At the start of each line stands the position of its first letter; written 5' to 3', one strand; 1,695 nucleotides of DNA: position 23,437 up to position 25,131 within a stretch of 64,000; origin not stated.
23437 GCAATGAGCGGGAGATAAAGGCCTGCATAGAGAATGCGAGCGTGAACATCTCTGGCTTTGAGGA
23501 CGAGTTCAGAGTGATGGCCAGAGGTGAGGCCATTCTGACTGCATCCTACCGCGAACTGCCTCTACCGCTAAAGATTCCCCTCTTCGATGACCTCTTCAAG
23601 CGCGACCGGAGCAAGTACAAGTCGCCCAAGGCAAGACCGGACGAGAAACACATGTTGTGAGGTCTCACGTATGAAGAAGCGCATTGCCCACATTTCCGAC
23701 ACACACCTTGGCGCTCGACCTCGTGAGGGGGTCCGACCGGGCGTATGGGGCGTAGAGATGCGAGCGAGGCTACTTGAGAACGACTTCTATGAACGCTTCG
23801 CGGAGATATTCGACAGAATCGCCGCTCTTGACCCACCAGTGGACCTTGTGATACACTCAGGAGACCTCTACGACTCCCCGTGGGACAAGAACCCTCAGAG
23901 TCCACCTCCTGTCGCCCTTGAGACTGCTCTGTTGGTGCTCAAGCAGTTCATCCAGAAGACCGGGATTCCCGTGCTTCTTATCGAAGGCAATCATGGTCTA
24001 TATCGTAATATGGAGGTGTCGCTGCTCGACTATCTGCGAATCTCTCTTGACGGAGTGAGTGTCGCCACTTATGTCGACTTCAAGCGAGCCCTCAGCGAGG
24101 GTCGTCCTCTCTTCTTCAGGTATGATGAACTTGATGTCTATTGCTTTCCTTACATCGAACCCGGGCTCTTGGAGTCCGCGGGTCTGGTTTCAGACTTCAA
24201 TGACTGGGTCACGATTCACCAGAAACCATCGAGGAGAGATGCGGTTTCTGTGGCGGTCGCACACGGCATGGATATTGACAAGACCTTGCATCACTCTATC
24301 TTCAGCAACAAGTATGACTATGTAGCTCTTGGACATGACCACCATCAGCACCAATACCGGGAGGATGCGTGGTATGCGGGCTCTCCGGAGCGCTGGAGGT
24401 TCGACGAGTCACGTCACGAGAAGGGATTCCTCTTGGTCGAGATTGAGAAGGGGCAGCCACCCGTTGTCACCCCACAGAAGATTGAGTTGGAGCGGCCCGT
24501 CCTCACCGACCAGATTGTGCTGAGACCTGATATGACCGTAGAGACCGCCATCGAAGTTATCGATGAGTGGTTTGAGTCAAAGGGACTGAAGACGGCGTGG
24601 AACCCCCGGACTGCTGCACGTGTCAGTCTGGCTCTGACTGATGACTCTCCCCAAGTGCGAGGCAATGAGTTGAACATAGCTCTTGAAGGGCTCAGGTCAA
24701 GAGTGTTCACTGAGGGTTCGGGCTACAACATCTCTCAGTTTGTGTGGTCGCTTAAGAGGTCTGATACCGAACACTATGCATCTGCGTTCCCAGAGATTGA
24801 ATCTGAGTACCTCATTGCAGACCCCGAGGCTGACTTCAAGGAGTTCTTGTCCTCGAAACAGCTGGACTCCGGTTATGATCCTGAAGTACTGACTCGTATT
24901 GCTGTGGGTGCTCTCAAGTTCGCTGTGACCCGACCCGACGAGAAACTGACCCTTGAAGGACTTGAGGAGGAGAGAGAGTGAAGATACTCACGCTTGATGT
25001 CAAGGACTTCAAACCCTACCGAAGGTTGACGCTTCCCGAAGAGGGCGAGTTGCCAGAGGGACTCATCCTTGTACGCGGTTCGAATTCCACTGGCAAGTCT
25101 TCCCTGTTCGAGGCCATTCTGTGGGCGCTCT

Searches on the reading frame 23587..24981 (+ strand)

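Call 64: search_protein_families(library=pfam, proteins=[window:23587-24981:+], max_evalue=0.00001)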
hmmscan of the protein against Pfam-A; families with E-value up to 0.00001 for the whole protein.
window:23587-24981:+ (464 aa): 2 families
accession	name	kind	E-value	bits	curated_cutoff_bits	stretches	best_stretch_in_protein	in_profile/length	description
PF00149.33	Metallophos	-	2.5e-13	51.3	21.5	1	32-253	2-190/191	Calcineurin-like phosphoesterase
PF12850.12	Metallophos_2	-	2.5e-07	31.3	27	0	217-288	79-153/154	Calcineurin-like phosphoesterase superfamily domain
